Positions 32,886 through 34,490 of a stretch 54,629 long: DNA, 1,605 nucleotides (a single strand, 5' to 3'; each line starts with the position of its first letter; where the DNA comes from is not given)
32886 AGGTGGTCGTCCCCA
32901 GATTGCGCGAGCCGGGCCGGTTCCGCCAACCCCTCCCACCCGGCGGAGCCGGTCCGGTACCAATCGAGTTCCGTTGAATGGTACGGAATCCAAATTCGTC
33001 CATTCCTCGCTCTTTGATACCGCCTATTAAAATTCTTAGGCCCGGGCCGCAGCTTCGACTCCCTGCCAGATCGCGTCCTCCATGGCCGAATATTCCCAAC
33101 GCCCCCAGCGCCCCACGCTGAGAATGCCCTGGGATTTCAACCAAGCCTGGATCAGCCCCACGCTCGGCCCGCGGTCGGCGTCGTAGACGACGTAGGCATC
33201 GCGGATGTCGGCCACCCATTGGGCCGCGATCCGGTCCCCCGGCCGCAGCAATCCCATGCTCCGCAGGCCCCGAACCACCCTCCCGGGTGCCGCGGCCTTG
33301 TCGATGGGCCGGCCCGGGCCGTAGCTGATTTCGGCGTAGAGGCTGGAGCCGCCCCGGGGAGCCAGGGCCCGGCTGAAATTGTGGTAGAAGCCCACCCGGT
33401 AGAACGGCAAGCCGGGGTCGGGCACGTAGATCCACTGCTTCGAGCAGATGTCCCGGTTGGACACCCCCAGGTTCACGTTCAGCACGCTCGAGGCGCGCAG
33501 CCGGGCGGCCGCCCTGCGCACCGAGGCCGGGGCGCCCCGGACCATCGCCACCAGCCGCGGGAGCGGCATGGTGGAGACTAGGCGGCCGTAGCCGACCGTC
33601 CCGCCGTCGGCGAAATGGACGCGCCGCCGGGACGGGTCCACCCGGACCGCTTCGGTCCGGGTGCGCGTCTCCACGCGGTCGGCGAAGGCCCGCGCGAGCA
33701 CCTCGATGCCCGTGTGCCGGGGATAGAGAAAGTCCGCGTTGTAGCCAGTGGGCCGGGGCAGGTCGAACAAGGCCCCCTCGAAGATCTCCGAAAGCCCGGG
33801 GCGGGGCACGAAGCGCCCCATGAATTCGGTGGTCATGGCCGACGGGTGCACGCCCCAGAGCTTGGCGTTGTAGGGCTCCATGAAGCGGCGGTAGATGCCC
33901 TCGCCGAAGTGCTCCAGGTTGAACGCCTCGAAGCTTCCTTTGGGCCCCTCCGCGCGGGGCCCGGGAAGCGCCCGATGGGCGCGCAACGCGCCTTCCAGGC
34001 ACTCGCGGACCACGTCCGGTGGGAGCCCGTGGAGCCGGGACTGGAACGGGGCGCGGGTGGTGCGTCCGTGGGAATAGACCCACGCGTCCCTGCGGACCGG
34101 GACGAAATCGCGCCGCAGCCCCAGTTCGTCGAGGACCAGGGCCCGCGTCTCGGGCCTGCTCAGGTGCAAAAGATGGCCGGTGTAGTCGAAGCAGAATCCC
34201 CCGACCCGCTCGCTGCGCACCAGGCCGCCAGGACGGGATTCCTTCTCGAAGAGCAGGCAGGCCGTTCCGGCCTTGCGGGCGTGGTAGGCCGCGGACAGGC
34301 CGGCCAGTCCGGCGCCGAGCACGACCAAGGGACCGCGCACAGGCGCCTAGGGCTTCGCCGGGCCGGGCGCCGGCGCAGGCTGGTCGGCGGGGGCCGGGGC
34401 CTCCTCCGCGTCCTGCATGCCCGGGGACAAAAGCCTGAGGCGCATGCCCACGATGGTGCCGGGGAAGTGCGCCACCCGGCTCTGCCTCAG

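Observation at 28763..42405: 13.6 kb glycosylation locus with three consecutive GT-C-like membrane proteins, a WecA-type initiator and TPR proteins, but no recognisable exporter or polymerase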

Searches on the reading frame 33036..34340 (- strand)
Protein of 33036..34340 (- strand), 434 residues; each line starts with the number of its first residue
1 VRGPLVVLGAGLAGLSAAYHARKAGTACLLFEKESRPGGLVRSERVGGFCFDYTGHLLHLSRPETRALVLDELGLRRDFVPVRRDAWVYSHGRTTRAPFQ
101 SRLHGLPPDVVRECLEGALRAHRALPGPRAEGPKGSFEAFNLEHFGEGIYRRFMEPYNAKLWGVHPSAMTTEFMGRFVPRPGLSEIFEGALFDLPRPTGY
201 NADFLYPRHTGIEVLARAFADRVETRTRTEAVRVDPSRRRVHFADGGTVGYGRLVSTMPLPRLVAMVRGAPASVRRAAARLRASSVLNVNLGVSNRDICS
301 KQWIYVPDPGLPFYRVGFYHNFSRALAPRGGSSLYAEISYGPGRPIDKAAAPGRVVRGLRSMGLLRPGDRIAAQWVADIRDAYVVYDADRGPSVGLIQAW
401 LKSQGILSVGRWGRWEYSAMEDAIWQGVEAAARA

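Call 6: search_protein_families(library=pfam, proteins=[window:33036-34340:-], max_evalue=0.01)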
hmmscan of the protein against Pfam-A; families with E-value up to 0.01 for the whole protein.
window:33036-34340:- (434 aa): 9 families
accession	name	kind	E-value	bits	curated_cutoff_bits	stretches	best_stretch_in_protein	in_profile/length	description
PF01593.30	Amino_oxidase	-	1.3e-20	74.6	19.8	1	12-433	1-441/443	Flavin containing amine oxidoreductase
PF13450.12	NAD_binding_8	-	2.4e-15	57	21.9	1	7-67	1-63/68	NAD(P)-binding Rossmann-like domain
PF12831.13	FAD_oxidored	-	3.1e-06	27.2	27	1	5-56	2-53/416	FAD dependent oxidoreductase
PF01266.30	DAO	-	3.3e-06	27.3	27.9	1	5-53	2-49/353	FAD dependent oxidoreductase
PF00890.30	FAD_binding_2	-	6.8e-06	26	20.4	1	6-39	3-36/414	FAD binding domain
PF07992.20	Pyr_redox_2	-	0.00019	21.4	26.1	1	5-35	3-33/291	Pyridine nucleotide-disulphide oxidoreductase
PF01134.28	GIDA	-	0.00097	18.7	22.1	1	5-40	2-38/391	Glucose inhibited division protein A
PF03486.20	HI0933_like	-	0.0017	18.3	50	1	5-39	3-37/244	HI0933-like protein Rossmann domain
PF01946.23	Thi4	-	0.0058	16.3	26.2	1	5-53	20-66/235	Thi4 family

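Call 7: search_protein_families(library=ncbifam, proteins=[window:33036-34340:-], max_evalue=0.01)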
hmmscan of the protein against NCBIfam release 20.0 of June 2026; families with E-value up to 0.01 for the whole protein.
window:33036-34340:- (434 aa): 40 families (the best 25 are shown)
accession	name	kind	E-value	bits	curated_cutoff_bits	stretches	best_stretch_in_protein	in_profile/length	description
NF005547.0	PRK07208.1-3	equivalog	1.1e-48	166.2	380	1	6-433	8-440/465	hypothetical protein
NF005548.0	PRK07208.1-4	equivalog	1e-40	139.8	389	1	4-430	5-446/488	hypothetical protein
NF005545.0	PRK07208.1-1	equivalog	2.4e-24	85.6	451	2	6-173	11-174/504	hypothetical protein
NF005560.0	PRK07233.1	equivalog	1.8e-14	53.4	252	2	6-79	4-76/435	hypothetical protein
NF005546.0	PRK07208.1-2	equivalog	6.5e-14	51.4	418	2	134-173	164-203/527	hypothetical protein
NF008841.0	PRK11883.1-1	equivalog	2.7e-13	49.7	517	1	5-108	6-111/453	protoporphyrinogen oxidase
NF005549.0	PRK07208.1-5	equivalog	4.8e-11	41.8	587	1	133-190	163-220/534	hypothetical protein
TIGR03467.1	HpnE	equivalog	3.2e-09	36.6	283.05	1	6-92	2-89/430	hydroxysqualene dehydroxylase HpnE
TIGR02734.1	crtI_fam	subfamily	1.1e-07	30.9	238.1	1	6-53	2-49/504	phytoene desaturase family protein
NF008845.0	PRK11883.1-5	equivalog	2.1e-07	29.6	560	1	5-101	7-109/468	protoporphyrinogen oxidase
NF009410.0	PRK12771.1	subfamily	7.3e-07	28.1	516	1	6-42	142-178/566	NAD(P)-binding protein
TIGR00562.1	proto_IX_ox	equivalog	9.4e-07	27.8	97.85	1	5-157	5-160/470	protoporphyrinogen oxidase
NF008843.0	PRK11883.1-3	equivalog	2.7e-06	26.8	406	1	6-80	5-82/424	protoporphyrinogen oxidase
NF058655.1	CrtID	equivalog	1.1e-05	24.5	640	1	6-53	2-49/478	bifunctional phytoene desaturase/3,4-desaturase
NF045637.1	carotdesatCrtDProt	equivalog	1.4e-05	23.8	580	1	6-47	2-43/485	1-hydroxycarotenoid 3,4-desaturase CrtD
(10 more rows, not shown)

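Call 49: search_solved_structures(query=window:33036-34340:-, max_evalue=0.01, show_alignments=1)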
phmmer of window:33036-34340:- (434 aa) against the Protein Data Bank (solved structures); distinct sequences matched with E-value up to 0.01: 47.
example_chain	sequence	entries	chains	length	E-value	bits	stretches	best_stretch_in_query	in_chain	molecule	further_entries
4dsg_A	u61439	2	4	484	6.3e-48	167.1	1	4-431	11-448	UDP-galactopyranose mutase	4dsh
4u8j_A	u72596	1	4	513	2.1e-36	129.1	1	5-430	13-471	UDP-galactopyranose mutase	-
3ute_A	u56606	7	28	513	1.4e-35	126.3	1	5-430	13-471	UDP-galactopyranose mutase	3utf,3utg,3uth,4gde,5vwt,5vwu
4u8i_A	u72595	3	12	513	1.9e-35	125.9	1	5-430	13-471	UDP-galactopyranose mutase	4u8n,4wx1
3uka_A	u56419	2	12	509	2.3e-35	125.7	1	5-334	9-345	UDP-galactopyranose mutase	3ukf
3ukl_A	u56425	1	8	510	2.3e-35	125.7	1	5-334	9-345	UDP-galactopyranose mutase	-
3ukk_A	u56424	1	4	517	2.4e-35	125.6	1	5-335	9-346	UDP-galactopyranose mutase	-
3ukh_A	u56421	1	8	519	2.5e-35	125.6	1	5-335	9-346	UDP-galactopyranose mutase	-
3ukq_A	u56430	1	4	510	5.9e-35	124.3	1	5-334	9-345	UDP-galactopyranose mutase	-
4u8k_A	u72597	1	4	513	9.8e-35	123.6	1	5-430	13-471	UDP-galactopyranose mutase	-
3ukp_A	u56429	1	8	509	1.5e-34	122.9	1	5-334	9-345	UDP-galactopyranose mutase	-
4u8l_A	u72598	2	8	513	1.7e-34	122.8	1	5-430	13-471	UDP-galactopyranose mutase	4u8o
4u8m_A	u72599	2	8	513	2.6e-34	122.2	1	5-430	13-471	UDP-galactopyranose mutase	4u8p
5hhf_A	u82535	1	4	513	2.9e-34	122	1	5-336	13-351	UDP-galactopyranose mutase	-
2ivd_A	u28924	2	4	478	5.6e-08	35.4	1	6-149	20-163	PROTOPORPHYRINOGEN OXIDASE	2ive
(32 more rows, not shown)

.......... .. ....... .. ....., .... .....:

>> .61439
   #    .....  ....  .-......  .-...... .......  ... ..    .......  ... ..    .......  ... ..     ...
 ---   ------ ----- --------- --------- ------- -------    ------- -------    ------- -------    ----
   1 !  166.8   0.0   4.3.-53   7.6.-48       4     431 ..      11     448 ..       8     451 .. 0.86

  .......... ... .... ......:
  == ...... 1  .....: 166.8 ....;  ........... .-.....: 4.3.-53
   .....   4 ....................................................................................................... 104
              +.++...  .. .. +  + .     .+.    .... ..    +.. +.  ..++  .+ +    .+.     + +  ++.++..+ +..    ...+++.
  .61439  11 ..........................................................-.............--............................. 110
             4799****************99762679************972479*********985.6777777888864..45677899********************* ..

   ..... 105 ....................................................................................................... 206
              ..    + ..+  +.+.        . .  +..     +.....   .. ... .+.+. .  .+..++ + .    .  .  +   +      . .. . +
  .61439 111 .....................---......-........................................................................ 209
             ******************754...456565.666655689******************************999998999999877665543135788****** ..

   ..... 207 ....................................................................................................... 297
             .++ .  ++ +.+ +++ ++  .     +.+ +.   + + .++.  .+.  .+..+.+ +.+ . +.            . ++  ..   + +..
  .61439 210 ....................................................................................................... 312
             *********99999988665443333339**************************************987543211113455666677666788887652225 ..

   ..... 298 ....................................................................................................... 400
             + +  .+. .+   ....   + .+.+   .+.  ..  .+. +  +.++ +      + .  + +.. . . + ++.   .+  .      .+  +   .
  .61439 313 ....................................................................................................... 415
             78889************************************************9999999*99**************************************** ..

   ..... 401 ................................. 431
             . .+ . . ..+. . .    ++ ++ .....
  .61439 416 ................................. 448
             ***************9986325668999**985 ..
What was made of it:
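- On UDP-galactopyranose mutase, eukaryote-type: E 6.3e-48 (TcUGM) and about 1e-35 (AfUGM) (call 49).
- E 6e-48 to TcUGM (call 49).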

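Call 80: search_solved_structures(query=window:33036-34340:-, max_evalue=1e-30, show_alignments=3)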
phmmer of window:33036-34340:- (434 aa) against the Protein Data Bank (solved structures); distinct sequences matched with E-value up to 1e-30: 14.
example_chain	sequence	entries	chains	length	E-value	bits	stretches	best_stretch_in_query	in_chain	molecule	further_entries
4dsg_A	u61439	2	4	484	6.3e-48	167.1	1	4-431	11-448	UDP-galactopyranose mutase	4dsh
4u8j_A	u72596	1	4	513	2.1e-36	129.1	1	5-430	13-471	UDP-galactopyranose mutase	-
3ute_A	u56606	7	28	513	1.4e-35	126.3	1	5-430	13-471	UDP-galactopyranose mutase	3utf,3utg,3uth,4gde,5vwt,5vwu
4u8i_A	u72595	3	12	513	1.9e-35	125.9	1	5-430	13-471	UDP-galactopyranose mutase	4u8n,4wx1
3uka_A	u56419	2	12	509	2.3e-35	125.7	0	5-334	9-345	UDP-galactopyranose mutase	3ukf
3ukl_A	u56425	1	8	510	2.3e-35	125.7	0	5-334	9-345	UDP-galactopyranose mutase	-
3ukk_A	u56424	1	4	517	2.4e-35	125.6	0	5-335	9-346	UDP-galactopyranose mutase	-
3ukh_A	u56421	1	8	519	2.5e-35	125.6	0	5-335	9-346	UDP-galactopyranose mutase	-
3ukq_A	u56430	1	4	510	5.9e-35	124.3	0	5-334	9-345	UDP-galactopyranose mutase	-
4u8k_A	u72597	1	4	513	9.8e-35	123.6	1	5-430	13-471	UDP-galactopyranose mutase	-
3ukp_A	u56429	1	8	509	1.5e-34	122.9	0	5-334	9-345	UDP-galactopyranose mutase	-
4u8l_A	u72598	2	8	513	1.7e-34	122.8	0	5-430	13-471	UDP-galactopyranose mutase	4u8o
4u8m_A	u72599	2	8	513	2.6e-34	122.2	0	5-430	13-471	UDP-galactopyranose mutase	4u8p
5hhf_A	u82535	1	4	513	2.9e-34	122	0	5-336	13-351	UDP-galactopyranose mutase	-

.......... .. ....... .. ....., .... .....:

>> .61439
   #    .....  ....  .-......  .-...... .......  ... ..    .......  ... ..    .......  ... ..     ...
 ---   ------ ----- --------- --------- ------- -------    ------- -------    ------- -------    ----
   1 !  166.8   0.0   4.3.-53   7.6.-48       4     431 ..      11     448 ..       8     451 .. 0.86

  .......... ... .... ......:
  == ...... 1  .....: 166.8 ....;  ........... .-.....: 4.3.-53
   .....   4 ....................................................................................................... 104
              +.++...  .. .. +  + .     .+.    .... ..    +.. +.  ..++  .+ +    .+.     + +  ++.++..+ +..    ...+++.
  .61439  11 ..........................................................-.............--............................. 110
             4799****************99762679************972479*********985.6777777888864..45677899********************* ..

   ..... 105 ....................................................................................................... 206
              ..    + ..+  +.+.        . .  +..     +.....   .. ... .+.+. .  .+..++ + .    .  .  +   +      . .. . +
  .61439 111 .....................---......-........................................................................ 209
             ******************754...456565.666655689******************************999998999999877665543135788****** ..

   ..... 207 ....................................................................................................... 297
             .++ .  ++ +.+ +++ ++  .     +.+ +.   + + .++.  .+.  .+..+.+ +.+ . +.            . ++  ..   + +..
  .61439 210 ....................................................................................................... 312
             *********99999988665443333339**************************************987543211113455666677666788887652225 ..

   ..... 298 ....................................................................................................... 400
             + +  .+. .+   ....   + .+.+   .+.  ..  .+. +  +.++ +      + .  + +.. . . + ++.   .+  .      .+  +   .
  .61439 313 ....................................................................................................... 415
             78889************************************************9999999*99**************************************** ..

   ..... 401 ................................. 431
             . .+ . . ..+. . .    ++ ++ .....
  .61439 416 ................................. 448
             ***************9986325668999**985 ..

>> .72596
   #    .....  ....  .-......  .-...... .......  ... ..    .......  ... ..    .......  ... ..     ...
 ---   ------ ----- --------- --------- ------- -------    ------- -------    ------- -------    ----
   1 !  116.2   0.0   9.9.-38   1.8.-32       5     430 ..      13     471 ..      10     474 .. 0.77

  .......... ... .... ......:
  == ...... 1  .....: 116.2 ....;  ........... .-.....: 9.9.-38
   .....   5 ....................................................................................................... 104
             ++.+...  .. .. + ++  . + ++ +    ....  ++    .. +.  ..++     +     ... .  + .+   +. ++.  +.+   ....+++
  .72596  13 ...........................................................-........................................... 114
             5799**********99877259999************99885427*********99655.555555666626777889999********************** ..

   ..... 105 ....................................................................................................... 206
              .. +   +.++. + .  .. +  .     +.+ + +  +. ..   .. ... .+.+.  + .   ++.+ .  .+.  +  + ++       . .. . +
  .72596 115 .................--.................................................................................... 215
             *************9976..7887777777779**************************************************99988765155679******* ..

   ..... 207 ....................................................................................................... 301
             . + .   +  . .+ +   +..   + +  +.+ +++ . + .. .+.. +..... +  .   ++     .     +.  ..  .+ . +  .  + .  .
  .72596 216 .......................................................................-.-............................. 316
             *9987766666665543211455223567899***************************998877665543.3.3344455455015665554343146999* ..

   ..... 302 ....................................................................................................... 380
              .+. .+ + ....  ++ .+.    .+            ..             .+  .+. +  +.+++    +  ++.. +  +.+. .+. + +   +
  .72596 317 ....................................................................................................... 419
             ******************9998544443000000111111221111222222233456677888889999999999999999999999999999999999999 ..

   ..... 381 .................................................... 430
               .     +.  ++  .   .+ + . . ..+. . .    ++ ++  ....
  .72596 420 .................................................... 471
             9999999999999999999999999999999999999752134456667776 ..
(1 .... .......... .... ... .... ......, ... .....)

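Call 90: find_related_loci(query=A6, collection=metagenome_contigs, flank=8000)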
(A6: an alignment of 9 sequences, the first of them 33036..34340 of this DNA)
Query A6 (434 aa) in metagenome_contigs; peptide patterns used: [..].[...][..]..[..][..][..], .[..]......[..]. (x = any residue, [..] = any of these).
600 stretches matched a pattern (row limit reached: there are more); 579 encode a relative of the query (tblastn E <= 1e-3); the best 80 are kept; 80 distinct loci.
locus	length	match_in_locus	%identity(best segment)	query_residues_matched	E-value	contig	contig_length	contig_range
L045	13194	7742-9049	70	1-430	0e+0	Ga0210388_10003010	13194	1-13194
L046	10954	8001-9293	54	2-431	7e-146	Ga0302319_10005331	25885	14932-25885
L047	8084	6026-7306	48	6-431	1e-121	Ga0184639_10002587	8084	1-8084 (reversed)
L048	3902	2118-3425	45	2-430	5e-119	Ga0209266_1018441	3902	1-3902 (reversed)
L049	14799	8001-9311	46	5-433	7e-116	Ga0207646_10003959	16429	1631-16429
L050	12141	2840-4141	45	5-427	3e-114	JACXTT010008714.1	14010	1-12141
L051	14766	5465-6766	49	5-431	6e-114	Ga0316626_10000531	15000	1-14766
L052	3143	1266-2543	45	6-431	6e-117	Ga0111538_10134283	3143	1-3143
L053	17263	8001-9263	43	1-431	1e-112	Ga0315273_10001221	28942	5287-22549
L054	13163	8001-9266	46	5-433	5e-112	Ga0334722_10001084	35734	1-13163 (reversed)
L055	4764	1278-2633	48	3-431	2e-111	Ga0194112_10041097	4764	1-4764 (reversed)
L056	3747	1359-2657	48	4-434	6e-109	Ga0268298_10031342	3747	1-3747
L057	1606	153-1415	44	6-431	4e-115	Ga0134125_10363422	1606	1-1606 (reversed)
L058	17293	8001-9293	41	2-433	5e-107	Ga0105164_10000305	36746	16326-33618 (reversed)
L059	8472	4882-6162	43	4-431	9e-107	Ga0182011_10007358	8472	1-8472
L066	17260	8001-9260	43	5-431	4e-103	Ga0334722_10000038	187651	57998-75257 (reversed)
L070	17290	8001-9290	43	5-433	1e-99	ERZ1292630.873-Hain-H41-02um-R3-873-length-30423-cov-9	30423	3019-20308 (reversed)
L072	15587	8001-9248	43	5-427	3e-99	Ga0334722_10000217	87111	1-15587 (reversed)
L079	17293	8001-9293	44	2-433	8e-98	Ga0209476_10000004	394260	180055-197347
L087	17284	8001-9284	43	5-433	1e-95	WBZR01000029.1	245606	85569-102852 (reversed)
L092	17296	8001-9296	41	5-431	5e-93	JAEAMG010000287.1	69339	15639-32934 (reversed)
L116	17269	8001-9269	37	5-431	5e-88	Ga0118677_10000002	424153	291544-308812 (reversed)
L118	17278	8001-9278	37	5-433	1e-87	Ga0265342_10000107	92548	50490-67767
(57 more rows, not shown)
